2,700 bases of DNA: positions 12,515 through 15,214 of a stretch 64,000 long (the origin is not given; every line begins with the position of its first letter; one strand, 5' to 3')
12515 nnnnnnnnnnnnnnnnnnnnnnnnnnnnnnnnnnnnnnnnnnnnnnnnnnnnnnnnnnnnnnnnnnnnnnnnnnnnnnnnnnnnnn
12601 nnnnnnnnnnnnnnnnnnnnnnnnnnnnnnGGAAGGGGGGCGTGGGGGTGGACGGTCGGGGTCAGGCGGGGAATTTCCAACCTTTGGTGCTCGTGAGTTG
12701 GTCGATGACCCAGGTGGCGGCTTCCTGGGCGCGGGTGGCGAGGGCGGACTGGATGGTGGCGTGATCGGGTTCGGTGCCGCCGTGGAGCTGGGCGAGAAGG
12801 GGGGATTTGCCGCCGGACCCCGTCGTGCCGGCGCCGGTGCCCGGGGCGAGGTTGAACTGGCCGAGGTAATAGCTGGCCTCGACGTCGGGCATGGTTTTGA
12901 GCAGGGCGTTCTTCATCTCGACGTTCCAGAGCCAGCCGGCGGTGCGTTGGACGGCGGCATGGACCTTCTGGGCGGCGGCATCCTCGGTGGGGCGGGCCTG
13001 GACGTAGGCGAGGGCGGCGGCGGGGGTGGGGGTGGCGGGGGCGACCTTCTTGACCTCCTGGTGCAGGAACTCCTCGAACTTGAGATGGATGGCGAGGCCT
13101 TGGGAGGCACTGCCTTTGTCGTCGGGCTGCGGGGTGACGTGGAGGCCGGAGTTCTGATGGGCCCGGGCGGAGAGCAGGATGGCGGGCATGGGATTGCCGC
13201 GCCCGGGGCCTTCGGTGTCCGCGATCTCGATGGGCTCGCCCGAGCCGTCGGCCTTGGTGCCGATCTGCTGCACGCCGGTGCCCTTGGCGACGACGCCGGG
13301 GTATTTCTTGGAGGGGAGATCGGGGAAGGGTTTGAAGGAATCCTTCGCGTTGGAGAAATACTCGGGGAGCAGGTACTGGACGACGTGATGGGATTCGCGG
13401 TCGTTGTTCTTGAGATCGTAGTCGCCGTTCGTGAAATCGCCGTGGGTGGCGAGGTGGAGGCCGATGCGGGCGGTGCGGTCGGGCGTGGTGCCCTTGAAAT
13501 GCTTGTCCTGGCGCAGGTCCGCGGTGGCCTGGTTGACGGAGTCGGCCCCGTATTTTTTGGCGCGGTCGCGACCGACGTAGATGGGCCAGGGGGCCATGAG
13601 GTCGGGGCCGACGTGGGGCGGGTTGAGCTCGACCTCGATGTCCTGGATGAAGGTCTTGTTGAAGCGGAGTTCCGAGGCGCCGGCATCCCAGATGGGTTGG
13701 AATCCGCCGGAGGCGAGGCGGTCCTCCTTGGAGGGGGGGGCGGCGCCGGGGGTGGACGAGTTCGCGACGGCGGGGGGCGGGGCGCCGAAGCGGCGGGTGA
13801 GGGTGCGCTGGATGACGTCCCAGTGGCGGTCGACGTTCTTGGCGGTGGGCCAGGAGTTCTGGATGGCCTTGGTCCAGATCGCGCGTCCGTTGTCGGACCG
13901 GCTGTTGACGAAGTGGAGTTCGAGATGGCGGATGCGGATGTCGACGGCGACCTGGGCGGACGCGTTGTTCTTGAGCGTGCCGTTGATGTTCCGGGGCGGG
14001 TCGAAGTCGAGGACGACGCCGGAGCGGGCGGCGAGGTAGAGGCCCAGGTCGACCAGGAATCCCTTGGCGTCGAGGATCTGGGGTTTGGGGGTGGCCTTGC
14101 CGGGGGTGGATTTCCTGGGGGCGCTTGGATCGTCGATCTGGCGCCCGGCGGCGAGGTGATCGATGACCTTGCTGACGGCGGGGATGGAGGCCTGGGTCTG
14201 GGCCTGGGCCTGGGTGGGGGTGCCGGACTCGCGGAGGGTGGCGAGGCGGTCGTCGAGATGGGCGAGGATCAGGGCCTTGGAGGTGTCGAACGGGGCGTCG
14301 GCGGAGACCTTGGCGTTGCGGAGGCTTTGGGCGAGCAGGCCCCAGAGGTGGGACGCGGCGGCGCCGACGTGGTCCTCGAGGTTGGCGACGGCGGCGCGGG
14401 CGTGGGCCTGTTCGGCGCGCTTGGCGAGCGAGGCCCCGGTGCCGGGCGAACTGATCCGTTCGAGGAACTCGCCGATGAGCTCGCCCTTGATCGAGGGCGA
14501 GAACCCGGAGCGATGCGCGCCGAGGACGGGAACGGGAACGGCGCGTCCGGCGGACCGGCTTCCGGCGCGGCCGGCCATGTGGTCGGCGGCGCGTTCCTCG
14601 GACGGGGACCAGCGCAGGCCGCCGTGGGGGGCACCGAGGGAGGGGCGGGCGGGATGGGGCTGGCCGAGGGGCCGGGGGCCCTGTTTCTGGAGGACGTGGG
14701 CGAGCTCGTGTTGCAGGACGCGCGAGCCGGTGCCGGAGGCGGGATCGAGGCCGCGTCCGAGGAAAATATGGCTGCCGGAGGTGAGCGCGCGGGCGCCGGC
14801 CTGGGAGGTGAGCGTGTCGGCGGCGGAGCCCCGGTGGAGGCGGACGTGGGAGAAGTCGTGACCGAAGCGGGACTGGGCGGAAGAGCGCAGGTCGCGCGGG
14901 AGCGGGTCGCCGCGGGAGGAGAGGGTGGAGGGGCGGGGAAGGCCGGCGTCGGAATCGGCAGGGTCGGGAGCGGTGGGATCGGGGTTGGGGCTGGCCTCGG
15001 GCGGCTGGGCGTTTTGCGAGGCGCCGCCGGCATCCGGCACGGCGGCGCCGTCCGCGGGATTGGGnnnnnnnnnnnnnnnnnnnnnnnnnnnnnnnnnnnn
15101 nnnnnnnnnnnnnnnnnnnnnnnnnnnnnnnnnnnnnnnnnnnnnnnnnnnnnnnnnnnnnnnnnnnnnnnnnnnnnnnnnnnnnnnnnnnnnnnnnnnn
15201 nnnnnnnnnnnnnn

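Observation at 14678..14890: Second DUF4157-like module located internally (aa ~1909-1979)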

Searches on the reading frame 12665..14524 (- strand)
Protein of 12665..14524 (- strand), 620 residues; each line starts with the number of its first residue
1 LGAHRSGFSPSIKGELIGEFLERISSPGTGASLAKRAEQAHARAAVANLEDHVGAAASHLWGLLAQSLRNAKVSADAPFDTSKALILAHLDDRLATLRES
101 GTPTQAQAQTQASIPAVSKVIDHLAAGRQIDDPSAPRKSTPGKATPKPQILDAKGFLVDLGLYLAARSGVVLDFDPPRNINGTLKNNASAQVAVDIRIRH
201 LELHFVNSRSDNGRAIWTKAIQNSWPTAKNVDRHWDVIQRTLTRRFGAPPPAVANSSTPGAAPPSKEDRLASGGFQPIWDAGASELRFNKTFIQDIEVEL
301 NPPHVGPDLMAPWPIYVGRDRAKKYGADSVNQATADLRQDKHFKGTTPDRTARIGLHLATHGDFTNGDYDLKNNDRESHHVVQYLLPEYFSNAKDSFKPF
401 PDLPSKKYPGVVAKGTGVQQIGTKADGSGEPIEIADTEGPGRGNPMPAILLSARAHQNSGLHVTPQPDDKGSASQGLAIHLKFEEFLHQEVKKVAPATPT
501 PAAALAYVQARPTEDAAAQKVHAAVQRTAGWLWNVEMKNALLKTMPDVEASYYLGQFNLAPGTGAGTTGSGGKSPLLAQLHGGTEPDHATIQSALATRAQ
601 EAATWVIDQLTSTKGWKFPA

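Call 35: search_protein_families(library=pfam, proteins=[window:12665-14524:-], max_evalue=1)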
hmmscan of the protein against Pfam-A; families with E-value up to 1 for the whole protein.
window:12665-14524:- (620 aa): 1 family
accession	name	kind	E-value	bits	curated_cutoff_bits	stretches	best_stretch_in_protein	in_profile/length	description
PF15522.11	Ntox14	-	1.4e-14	54.5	25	1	373-464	121-216/218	Novel toxin 14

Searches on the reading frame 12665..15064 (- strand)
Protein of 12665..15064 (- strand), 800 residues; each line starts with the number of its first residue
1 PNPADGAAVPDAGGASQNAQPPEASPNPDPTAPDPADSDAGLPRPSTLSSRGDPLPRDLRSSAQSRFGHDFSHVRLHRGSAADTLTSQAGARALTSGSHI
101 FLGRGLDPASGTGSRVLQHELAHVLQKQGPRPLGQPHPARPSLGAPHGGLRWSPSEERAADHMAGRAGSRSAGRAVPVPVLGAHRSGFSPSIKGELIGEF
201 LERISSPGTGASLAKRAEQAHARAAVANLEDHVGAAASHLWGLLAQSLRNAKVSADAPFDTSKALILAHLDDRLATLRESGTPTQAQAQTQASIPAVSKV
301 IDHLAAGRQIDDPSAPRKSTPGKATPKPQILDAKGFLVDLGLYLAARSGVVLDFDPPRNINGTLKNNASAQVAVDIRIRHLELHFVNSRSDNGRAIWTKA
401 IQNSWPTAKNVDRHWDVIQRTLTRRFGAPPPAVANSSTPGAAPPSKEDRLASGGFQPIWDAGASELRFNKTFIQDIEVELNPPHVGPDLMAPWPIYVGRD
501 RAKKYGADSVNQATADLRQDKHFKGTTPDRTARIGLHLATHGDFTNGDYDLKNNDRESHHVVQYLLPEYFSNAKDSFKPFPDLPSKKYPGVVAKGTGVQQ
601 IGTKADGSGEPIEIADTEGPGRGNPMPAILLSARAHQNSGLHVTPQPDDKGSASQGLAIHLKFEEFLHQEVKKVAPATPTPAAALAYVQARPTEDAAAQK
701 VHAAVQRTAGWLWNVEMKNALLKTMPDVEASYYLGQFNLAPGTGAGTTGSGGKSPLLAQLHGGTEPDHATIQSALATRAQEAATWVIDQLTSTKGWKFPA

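Call 26: find_homologous_proteins(query=window:12665-15064:-)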
Query window:12665-15064:- (800 aa): 34 proteins with E <= 0.001 among 8000 candidates.
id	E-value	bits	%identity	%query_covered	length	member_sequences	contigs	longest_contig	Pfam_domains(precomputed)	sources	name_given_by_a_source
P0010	4.2e-48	182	29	84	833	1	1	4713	PF15522.12,PF13699.12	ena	-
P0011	1.9e-18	84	47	10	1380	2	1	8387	PF13699.12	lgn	-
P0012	2.9e-12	64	41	10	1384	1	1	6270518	PF13699.12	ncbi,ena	-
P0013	7.6e-12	62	43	16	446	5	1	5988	PF13699.12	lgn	-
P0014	3.6e-11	60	46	10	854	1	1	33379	PF13699.12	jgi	jgi:hypothetical protein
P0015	1.4e-10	58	48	10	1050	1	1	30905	PF13699.12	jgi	jgi:hypothetical protein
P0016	2.5e-10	57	46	10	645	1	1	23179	PF13539.12,PF13699.12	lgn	-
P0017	1.2e-9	55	46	10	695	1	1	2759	PF13699.12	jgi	jgi:hypothetical protein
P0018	2.7e-9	54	44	12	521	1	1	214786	PF13699.12,PF20085.6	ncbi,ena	-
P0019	4.0e-9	53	43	12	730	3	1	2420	PF13699.12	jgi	jgi:hypothetical protein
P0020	1.3e-8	52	43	14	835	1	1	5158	PF13699.12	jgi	jgi:hypothetical protein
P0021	1.4e-8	52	45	10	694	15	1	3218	PF14521.13,PF13699.12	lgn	-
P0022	2.5e-8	51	42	11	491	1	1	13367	PF13699.12,PF01464.26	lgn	-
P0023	3.3e-8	50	34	17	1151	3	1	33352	PF14411.13,PF13699.12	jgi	jgi:hypothetical protein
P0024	5.8e-8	50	42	12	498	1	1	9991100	PF00691.26,PF13699.12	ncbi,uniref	ncbi:eCIS core domain-containing protein [Actinoplanes sp. CA-030573]|uniref:eCIS core domain-contai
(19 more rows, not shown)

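Call 27: find_encoding_contigs(protein=P0010, flank=10000, max_places=3)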
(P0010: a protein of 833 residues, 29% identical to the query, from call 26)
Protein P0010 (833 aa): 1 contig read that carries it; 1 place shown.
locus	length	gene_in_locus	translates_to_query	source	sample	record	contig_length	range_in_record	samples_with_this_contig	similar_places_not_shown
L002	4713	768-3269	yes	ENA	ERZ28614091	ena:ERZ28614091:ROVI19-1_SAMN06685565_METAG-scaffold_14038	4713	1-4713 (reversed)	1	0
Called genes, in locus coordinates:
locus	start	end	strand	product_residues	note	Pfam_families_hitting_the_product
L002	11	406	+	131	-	-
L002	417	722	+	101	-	-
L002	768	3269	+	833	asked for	PF13699:eCIS_core, PF15522:Ntox14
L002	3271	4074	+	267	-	-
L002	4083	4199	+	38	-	-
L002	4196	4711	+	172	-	?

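Call 38: search_protein_families(library=pfam, proteins=[L002:3271-4074:+, L002:4196-4711:+], max_evalue=0.1)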
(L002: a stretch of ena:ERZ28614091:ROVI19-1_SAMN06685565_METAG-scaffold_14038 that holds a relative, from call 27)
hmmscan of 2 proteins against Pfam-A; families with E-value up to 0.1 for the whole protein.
L002:3271-4074:+ (267 aa): 1 family
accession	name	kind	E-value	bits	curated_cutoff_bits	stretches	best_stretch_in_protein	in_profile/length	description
PF19266.4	CIS_tube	-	0.0041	17.3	27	0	165-211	102-147/158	Contractile injection system tube protein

L002:4196-4711:+ (172 aa): 7 families
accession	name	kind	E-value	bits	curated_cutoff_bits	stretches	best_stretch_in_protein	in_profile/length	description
PF12802.13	MarR_2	-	5.5e-06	26.9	27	1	32-71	10-50/61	MarR family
PF01047.28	MarR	-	0.0011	19.3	24.6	1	29-71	5-47/59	MarR family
PF13412.12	HTH_24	-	0.0012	18.8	21.9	1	28-70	4-46/48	Winged helix-turn-helix DNA-binding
PF06224.18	AlkZ-like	-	0.031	14.4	25.9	0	25-69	168-212/329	DNA glycosylase AlkZ-like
PF13384.12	HTH_23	-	0.033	14.5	24.6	1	28-70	3-46/50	Homeodomain-like domain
PF13545.12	HTH_Crp_2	-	0.05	14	27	1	44-73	25-55/70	Crp-like helix-turn-helix domain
PF13463.12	HTH_27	-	0.051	14.3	22.2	1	27-71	3-48/68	Winged helix DNA-binding domain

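Call 46: search_solved_structures(query=window:12665-15064:-, max_evalue=1, show_alignments=2)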
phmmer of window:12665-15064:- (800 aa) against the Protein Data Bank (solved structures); distinct sequences matched with E-value up to 1: 0.

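Call 47: search_protein_representatives(protein=window:12665-15064:-)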
Query: 800 residues. Proteins with E-value up to 0.001 (for the whole library): 45368; up to 1e-10: 2154; up to 1e-30: 192. The best 150 are listed.
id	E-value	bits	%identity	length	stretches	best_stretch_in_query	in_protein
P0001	0.0e+00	1828.5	92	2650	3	1-800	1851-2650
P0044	1.4e-128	446.8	42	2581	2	16-739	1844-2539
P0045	5.1e-120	418.5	42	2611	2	2-741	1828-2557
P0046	7.8e-119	414.6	42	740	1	51-799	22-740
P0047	5.7e-115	401.8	40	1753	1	6-738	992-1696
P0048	1.1e-102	361.2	41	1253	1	47-799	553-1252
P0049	7.0e-93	328.8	37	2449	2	9-733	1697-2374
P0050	2.5e-85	303.8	38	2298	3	24-408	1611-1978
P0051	2.2e-77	277.5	36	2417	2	45-733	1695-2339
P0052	2.6e-77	277.3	38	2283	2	25-749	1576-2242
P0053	3.6e-71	257.0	36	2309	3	33-422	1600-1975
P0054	1.1e-67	245.4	41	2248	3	28-290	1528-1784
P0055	9.6e-66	239.0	34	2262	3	21-413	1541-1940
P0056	2.9e-65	237.4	36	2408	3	25-413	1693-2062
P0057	5.4e-63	229.9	37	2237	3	32-211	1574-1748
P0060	7.2e-61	222.9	38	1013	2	33-407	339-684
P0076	3.6e-58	214.0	40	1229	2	21-248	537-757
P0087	7.3e-56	206.4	40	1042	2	14-209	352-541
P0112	1.9e-51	191.8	40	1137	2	26-176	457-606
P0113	2.3e-51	191.5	35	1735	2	26-408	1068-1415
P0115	8.8e-51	189.5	41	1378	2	18-167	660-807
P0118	3.2e-50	187.7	40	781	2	45-221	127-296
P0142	1.9e-46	175.2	41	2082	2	19-278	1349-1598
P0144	3.6e-46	174.3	34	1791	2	18-409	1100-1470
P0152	2.1e-44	168.5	32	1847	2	25-408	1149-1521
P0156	1.7e-43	165.5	39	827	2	51-224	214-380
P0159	5.7e-43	163.7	35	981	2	36-352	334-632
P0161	3.3e-42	161.2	34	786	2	45-366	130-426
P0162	4.3e-42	160.8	33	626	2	86-408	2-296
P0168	9.6e-42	159.7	40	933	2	30-272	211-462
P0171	1.4e-41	159.1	35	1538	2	19-358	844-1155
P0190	1.1e-38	149.6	36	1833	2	39-208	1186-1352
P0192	2.1e-38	148.6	40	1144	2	36-224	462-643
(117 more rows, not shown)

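Call 70: list_cluster_members(proteins=[P0118, P0156, P0161, P0162, P0168, P0159, P0060, P0087, P0112, P0192])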
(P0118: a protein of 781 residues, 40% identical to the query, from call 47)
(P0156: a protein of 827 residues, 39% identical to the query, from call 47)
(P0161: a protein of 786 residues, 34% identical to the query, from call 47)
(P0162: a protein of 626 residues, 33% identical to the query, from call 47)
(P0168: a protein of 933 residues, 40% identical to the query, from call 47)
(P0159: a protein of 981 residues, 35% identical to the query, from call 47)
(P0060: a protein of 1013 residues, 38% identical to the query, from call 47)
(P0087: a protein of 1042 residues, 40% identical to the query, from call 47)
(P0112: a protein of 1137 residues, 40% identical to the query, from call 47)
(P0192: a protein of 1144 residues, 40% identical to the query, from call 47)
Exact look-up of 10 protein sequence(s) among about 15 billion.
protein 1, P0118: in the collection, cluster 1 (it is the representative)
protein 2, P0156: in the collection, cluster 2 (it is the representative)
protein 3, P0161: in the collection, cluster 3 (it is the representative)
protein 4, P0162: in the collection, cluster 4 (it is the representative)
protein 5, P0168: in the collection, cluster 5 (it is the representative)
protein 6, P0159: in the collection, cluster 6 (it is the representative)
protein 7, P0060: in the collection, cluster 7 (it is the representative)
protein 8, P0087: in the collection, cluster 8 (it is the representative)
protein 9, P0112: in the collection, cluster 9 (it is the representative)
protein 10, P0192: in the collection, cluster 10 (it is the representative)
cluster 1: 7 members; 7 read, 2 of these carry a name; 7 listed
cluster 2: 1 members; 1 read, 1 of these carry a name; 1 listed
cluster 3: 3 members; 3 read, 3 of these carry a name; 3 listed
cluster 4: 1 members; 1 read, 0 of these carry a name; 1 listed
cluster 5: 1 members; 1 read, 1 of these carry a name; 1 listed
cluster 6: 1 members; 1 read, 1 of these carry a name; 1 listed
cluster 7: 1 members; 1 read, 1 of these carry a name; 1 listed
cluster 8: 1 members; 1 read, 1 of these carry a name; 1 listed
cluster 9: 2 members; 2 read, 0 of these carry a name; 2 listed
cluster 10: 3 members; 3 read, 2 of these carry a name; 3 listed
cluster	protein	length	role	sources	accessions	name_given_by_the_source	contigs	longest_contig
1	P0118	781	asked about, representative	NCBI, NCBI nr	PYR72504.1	MAG: hypothetical protein DMF87_27880 [Acidobacteria bacterium] | MAG: hypothetical protein DMF87_27880 [Acidobacteriota bacterium]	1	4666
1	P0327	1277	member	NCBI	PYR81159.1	MAG: hypothetical protein DMF87_06410, partial [Acidobacteria bacterium]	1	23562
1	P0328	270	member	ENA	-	-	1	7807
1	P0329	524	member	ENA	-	-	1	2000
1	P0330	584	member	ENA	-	-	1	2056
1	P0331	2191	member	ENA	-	-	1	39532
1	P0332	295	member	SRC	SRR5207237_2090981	-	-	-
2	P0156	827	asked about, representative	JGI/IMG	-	hypothetical protein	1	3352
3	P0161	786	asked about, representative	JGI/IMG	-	hypothetical protein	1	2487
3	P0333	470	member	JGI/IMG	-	hypothetical protein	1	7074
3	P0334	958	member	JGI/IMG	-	hypothetical protein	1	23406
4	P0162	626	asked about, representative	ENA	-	-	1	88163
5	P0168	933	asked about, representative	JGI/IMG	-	hypothetical protein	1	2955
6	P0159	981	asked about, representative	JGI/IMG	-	hypothetical protein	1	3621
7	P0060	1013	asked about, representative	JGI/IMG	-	hypothetical protein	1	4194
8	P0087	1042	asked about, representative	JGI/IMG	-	hypothetical protein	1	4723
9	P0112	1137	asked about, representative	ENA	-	-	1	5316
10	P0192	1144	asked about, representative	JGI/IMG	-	hypothetical protein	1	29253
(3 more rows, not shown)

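Call 71: list_cluster_members(proteins=[P0047, P0048, P0076, P0113, P0115, P0144, P0152, P0171, P0190, P0142])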
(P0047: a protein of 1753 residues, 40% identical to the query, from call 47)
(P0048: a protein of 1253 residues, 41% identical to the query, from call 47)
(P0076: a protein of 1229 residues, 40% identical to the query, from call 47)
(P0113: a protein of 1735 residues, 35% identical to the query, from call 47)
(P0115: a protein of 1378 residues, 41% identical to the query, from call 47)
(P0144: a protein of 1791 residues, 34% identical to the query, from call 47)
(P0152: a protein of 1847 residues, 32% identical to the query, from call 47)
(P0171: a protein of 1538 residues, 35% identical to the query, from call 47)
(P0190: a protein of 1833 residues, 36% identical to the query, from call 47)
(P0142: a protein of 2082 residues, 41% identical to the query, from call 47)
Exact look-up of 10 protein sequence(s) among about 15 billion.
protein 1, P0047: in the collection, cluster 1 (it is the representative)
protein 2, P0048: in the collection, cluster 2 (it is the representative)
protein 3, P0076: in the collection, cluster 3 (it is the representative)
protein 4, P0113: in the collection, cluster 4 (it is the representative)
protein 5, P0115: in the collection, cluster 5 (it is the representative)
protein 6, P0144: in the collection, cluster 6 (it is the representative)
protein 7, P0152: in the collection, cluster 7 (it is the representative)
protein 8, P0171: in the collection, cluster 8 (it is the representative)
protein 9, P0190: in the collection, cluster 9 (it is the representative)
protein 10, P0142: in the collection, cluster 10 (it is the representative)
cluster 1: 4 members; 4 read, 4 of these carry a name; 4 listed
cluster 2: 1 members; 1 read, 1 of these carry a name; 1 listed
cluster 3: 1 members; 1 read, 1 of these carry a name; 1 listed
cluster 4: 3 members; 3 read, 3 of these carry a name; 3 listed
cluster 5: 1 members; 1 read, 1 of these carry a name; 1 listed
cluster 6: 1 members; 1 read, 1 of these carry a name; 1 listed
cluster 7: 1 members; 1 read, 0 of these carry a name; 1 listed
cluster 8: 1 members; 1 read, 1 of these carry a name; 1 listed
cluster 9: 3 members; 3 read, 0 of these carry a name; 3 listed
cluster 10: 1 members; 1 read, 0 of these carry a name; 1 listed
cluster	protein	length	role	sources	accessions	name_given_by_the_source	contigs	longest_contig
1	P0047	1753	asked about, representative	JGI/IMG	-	hypothetical protein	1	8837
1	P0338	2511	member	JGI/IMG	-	hypothetical protein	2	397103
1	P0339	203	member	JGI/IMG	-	hypothetical protein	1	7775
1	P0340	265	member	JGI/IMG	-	hypothetical protein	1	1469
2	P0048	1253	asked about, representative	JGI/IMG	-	hypothetical protein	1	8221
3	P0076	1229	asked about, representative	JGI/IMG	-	hypothetical protein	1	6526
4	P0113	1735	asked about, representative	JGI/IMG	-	hypothetical protein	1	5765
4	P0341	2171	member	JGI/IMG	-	hypothetical protein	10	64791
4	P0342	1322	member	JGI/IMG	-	hypothetical protein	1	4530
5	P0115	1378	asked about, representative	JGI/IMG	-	hypothetical protein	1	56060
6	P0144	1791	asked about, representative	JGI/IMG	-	hypothetical protein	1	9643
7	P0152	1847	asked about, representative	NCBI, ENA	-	-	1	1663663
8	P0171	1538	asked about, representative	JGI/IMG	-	hypothetical protein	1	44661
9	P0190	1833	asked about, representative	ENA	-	-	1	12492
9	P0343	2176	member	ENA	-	-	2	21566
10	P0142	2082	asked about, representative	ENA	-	-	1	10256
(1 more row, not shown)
